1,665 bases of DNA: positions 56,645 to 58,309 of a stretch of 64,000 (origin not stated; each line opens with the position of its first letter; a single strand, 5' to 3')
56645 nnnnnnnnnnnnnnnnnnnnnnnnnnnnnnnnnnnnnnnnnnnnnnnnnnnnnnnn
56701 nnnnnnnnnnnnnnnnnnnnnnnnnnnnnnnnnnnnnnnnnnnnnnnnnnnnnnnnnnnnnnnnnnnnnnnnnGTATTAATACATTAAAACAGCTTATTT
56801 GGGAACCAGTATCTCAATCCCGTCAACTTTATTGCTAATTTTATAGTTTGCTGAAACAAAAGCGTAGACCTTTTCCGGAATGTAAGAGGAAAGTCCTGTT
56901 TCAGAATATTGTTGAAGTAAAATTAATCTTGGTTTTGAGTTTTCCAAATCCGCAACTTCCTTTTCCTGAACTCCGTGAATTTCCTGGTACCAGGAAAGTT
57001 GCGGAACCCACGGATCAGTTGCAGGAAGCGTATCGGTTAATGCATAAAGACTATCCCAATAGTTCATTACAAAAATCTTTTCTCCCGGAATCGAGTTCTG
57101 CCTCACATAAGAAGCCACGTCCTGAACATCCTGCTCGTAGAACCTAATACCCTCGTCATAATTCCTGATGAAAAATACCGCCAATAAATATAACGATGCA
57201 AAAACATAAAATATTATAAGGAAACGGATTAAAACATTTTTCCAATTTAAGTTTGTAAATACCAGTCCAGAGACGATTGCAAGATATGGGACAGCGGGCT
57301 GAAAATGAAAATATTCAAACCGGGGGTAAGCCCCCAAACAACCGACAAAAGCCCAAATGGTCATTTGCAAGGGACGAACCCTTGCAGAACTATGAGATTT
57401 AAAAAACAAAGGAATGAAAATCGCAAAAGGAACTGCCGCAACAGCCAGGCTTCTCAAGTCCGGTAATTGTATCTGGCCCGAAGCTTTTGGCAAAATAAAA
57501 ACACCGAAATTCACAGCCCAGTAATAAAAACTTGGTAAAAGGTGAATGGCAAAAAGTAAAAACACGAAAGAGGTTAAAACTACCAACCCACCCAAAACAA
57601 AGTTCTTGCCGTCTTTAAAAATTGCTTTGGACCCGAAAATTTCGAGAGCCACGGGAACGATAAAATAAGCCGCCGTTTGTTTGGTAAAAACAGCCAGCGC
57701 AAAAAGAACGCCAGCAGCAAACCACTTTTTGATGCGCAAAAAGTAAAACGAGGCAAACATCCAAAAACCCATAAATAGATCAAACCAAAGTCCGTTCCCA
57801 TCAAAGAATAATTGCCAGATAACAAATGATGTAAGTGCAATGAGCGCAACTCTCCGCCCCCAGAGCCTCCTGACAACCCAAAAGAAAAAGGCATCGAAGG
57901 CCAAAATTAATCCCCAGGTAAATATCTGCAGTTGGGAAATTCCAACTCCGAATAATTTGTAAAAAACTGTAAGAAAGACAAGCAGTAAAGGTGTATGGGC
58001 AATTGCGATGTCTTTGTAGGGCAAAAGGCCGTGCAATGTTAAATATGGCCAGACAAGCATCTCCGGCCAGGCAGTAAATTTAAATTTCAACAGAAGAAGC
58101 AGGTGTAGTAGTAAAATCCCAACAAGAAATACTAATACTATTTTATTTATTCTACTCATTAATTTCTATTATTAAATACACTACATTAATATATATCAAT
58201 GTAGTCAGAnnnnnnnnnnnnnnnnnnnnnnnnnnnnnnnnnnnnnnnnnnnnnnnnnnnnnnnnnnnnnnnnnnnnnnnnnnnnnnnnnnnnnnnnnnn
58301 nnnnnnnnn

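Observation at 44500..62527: Three confident (possibly five) paralogous GT-C membrane glycosyltransferases in one locus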

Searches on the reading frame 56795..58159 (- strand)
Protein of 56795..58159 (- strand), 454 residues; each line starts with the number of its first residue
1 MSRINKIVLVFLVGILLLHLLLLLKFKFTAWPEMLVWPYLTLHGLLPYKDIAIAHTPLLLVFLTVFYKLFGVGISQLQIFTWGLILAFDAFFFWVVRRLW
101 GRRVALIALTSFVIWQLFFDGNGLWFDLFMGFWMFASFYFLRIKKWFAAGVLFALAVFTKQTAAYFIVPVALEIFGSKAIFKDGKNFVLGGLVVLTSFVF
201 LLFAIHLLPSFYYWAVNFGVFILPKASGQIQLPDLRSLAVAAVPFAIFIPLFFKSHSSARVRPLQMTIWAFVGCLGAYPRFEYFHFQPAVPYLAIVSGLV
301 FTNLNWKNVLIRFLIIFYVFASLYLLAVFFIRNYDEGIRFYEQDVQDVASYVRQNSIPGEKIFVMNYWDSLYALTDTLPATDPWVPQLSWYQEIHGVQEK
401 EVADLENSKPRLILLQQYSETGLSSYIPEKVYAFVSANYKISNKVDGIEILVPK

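Call 4: search_protein_families(library=pfam, proteins=[window:56795-58159:-], max_evalue=0.1)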
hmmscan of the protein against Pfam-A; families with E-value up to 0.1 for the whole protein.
window:56795-58159:- (454 aa): 2 families
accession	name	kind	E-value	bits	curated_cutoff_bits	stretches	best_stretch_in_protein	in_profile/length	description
PF13231.12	PMT_2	-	5.9e-05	23.8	26.1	1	55-199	2-155/160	Dolichyl-phosphate-mannose-protein mannosyltransferase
PF12916.12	DUF3834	-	0.056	13.1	22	1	330-366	157-194/202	Protein of unknown function (DUF3834)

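Call 5: search_protein_families(library=ncbifam, proteins=[window:56795-58159:-], max_evalue=0.1)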
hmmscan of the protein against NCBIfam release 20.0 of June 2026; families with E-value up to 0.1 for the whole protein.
window:56795-58159:- (454 aa): 0 families

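Call 17: find_homologous_proteins(query=window:56795-58159:-, max_evalue=0.001)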
Query window:56795-58159:- (454 aa): 399 proteins with E <= 0.001 among 8000 candidates; the best 120 are listed.
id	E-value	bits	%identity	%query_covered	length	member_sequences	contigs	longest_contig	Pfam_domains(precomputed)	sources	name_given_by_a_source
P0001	6.5e-298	1006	100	100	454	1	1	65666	PF13231.13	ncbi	-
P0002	1.5e-182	626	64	93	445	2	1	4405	-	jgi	jgi:hypothetical protein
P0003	2.3e-174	599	59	94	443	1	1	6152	PF13231.13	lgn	-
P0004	1.1e-171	590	57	95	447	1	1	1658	-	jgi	jgi:hypothetical protein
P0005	1.6e-170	586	60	97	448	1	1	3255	PF13231.13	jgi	jgi:hypothetical protein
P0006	4.5e-170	585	60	98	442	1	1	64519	PF13231.13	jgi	jgi:4-amino-4-deoxy-L-arabinose transferase-like glycosyltransferase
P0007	2.8e-169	582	56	98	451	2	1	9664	PF13231.13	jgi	jgi:hypothetical protein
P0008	4.7e-169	581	58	98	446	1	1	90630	PF13231.13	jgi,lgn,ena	-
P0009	2.9e-168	579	58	99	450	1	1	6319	PF13231.13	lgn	-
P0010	1.8e-167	576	56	100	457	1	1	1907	PF13231.13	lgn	-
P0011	3.8e-167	575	58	100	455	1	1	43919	PF13231.13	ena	-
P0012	7.4e-166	571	58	94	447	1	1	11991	PF13231.13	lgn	-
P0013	2.6e-165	569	57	96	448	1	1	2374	PF13231.13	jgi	jgi:hypothetical protein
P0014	1.1e-164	567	56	98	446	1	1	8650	PF13231.13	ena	-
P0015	2.4e-164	566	56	97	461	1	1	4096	PF13231.13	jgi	-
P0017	3.1e-164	566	57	98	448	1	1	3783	PF13231.13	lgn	-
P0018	3.7e-164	565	60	93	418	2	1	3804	PF13231.13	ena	-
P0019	2.7e-163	562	56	98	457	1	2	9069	PF13231.13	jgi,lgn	jgi:hypothetical protein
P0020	6.5e-163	561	57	98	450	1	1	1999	PF13231.13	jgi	-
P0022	4.1e-161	555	55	99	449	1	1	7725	PF13231.13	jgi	jgi:hypothetical protein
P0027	9.5e-161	554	56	98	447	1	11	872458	PF13231.13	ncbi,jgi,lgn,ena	ncbi:MAG: glycosyltransferase family 39 protein [Candidatus Microgenomates bacterium]|jgi:hypothetic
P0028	2.0e-160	553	56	98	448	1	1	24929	PF13231.13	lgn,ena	-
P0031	5.4e-160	552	54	100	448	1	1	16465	PF13231.13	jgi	jgi:hypothetical protein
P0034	9.5e-160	551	56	100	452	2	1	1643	PF13231.13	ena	-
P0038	8.8e-159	548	54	98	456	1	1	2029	PF13231.13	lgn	-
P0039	9.2e-159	547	54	94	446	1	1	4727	PF13231.13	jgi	jgi:hypothetical protein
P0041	3.0e-158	546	55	99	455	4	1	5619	PF13231.13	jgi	-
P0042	4.0e-158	545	56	94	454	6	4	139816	PF13231.13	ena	-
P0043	5.6e-158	545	56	95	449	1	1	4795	PF13231.13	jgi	jgi:hypothetical protein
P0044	6.1e-158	545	55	98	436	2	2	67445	PF13231.13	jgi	jgi:hypothetical protein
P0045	7.1e-158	545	55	95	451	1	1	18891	PF13231.13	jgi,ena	-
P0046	2.3e-157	543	56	94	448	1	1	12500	PF13231.13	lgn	-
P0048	2.8e-157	543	55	94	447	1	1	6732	PF13231.13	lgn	-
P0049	8.7e-157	541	55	98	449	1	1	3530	PF13231.13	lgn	-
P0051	2.4e-156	540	55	100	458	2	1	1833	PF13231.13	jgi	jgi:hypothetical protein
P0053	3.5e-156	539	55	94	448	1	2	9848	PF13231.13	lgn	-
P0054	5.3e-156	538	54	99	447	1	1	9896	PF13231.13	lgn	-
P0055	1.3e-155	537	55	98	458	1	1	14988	PF13231.13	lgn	-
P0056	1.4e-155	537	55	98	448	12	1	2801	PF13231.13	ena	-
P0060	6.1e-155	535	52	100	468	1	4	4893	PF13231.13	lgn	-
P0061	1.0e-154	534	55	94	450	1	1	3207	PF13231.13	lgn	-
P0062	2.7e-154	533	54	100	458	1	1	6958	PF13231.13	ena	-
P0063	3.6e-154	532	54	98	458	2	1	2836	PF13231.13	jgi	jgi:hypothetical protein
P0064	4.9e-154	532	53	99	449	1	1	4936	PF13231.13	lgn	-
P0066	9.5e-154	531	52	100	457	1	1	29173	PF13231.13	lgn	-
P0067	1.5e-153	530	53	94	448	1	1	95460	PF13231.13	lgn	-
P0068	1.7e-153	530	52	94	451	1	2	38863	PF13231.13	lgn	-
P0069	1.8e-153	530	53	99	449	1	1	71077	PF13231.13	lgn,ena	-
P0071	4.3e-153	529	52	99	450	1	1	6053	PF13231.13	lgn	-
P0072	4.4e-153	529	54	98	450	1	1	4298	PF13231.13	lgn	-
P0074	1.8e-152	527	55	95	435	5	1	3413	PF13231.13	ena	-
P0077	4.4e-152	525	56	98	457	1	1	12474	PF13231.13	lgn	-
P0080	7.8e-152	525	52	99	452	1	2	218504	PF13231.13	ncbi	-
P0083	4.2e-151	522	52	98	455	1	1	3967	PF13231.13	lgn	-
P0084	5.3e-151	522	52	95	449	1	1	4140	PF13231.13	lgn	-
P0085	7.2e-151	521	52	100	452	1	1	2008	PF13231.13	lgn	-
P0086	9.6e-151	521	53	99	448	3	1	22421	PF13231.13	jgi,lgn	-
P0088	3.0e-150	519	53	98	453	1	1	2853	PF13231.13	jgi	jgi:hypothetical protein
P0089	3.0e-150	519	52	98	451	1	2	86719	PF13231.13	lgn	-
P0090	3.2e-149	516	54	99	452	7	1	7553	PF13231.13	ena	-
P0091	5.3e-149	515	54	93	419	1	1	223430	PF13231.13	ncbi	-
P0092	9.7e-149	514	53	98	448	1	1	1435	PF13231.13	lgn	-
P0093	9.9e-149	514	54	97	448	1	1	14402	PF13231.13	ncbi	-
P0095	1.0e-148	514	52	95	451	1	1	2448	PF13231.13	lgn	-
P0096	1.8e-148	514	52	100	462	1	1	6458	PF13231.13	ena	-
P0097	2.0e-148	513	53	94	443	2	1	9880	PF13231.13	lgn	-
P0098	7.5e-148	512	51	99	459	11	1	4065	PF13231.13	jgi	jgi:hypothetical protein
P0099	1.2e-147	511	52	98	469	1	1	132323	PF13231.13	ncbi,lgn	-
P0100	1.6e-147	510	54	97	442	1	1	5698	PF13231.13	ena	-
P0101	1.7e-147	510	52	94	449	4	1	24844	PF13231.13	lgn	-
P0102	2.1e-147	510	55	97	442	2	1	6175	PF13231.13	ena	-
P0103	2.4e-147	510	53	97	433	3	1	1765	PF13231.13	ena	-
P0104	2.7e-147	510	56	91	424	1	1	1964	PF13231.13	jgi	jgi:hypothetical protein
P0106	7.0e-147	508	53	94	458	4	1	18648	PF13231.13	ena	-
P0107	8.1e-147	508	51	98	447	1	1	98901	PF13231.13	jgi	jgi:hypothetical protein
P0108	2.0e-146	507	50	98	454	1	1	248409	PF13231.13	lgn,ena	-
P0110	5.5e-146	505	51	96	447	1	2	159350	PF13231.13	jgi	jgi:hypothetical protein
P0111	1.1e-145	504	52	96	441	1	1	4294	PF13231.13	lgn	-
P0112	1.9e-145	504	52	94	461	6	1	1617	PF13231.13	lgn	-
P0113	2.0e-145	504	50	99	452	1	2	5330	PF13231.13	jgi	-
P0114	2.4e-145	503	51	99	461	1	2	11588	PF13231.13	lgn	-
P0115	2.5e-145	503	52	94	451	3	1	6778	PF13231.13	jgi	jgi:hypothetical protein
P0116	4.1e-145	502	53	98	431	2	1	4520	PF13231.13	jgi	-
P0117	5.2e-145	502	51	99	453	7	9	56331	PF13231.13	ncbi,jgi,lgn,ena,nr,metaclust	ncbi:MAG: hypothetical protein UV71_C0008G0011 [Microgenomates group bacterium GW2011_GWC1_43_13]|nr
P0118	1.0e-144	501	50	99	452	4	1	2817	PF13231.13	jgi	jgi:hypothetical protein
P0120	6.1e-144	499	51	99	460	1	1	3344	PF13231.13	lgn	-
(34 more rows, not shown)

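Call 23: search_solved_structures(query=A1, max_evalue=1)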
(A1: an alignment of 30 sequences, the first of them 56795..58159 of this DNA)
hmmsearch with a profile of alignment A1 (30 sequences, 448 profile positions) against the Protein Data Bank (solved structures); distinct sequences matched with E-value up to 1: 0.

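Call 33: predict_structure(alignment_id=A1)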
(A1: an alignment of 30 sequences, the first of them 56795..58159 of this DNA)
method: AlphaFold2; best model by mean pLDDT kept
length: 454 residues; sequences in the alignment: 30
mean_pLDDT: 84.0   pTM: 0.85
mean pLDDT of the five models: 84.0, 83.6, 83.3, 83.2, 77.9
residues with pLDDT >= 90: 213; 70-90: 169; 50-70: 53; < 50: 19
segments of 3 or more residues with pLDDT < 50: 49-52, 220-230
pLDDT, mean of each block of 10 residues (from residue 1): 78 91 75 79 68 60 88 86 90 96 95 86 73 95 97 91 90 94 98 93 81 63 41 70 89 64 86 71 73 94 86 92 88 71 86 94 87 92 80 86 94 91 83 97 94 96
secondary structure, 60 per line:
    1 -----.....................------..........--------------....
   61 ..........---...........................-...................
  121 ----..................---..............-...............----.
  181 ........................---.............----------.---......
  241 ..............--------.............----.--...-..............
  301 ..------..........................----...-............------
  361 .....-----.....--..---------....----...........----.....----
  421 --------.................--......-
elements in order: H6-25 H33-42 H57-70 H74-100 H102-120 H125-142 H146-159 H161-175 H180-204 H208-220 H235-254 H263-275 H287-302 H309-333 H343-354 E361-365 H371-375 H389-392 H397-407 E412-416 H429-438 E439-445 E448-453

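Call 36: fold_search(model_id=the predicted structure, library=pdb)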
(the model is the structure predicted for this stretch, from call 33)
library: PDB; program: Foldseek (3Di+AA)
matches with E <= 10: 141; with E <= 0.001: 21
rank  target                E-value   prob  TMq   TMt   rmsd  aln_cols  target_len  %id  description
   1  5f15                  9.0e-07  1.00  0.64  0.55   7.7       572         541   14  Crystal Structure of ArnT from Cupriavidus metallidurans bound to Undecaprenyl phosphate (released 2016-02-17)
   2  5ezm                  1.3e-06  1.00  0.65  0.56   6.4       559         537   13  Crystal Structure of ArnT from Cupriavidus metallidurans in the apo state (released 2016-02-17)
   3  7e9s_A                1.1e-05  1.00  0.50  0.30  13.9       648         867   13  Archaeal oligosaccharyltransferase AglB from Archaeoglobus fulgidus in complex with an inhibitory peptide and a dolich (released 2021-09-08)
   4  7oci_F                1.3e-05  1.00  0.49  0.37  12.0       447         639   12  Cryo-EM structure of yeast Ost6p containing oligosaccharyltransferase complex (released 2022-02-16)
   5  8b6l_I                2.0e-05  1.00  0.46  0.33  10.2       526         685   13  Subtomogram average of the human Sec61-TRAP-OSTA-translocon (released 2022-12-07)
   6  6ftg_5                2.3e-05  1.00  0.52  0.39  11.8       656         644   10  Subtomogram average of OST-containing ribosome-translocon complexes from canine rough microsomal membranes (released 2018-03-21)
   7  3waj                  2.4e-05  1.00  0.44  0.29  13.1       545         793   14  Crystal structure of the Archaeoglobus fulgidus oligosaccharyltransferase (O29867_ARCFU) complex with Zn and sulfate (released 2013-10-30)
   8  6s7o_A                2.8e-05  1.00  0.55  0.41  10.1       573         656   14  Cryo-EM structure of human oligosaccharyltransferase complex OST-A (released 2019-12-18)
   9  8age_A                2.8e-05  1.00  0.52  0.39  11.3       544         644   12  Structure of yeast oligosaccharylransferase complex with acceptor peptide bound (released 2022-12-07)
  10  8agc_A                2.8e-05  1.00  0.54  0.38   9.2       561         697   12  Structure of yeast oligosaccharylransferase complex with lipid-linked oligosaccharide and non-acceptor peptide bound (released 2022-12-07)
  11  9n9j_I                2.9e-05  1.00  0.50  0.36  10.7       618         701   13  Structure of a GRP94 folding intermediate engaged with a CCDC134- and FKBP11-bound secretory translocon (released 2025-11-19)
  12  3wak                  4.0e-05  1.00  0.54  0.33  10.0       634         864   14  Crystal structure of the Archaeoglobus fulgidus oligosaccharyltransferase (O29867_ARCFU) in the apo form (released 2013-10-30)
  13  8if8_B                4.0e-05  1.00  0.49  0.39   9.1       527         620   11  Arabinosyltransferase AftA (released 2023-05-31)
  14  8if8_C                8.9e-05  1.00  0.51  0.41   8.8       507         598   12  Arabinosyltransferase AftA (released 2023-05-31)
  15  9s6u_A                1.1e-04  1.00  0.53  0.46   8.9       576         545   12  Ternary cryo-EM structure of human ALG9 with Dol25-PP-GlcNAc2Man8, Dol25-P-Man and Fab (released 2026-03-18)
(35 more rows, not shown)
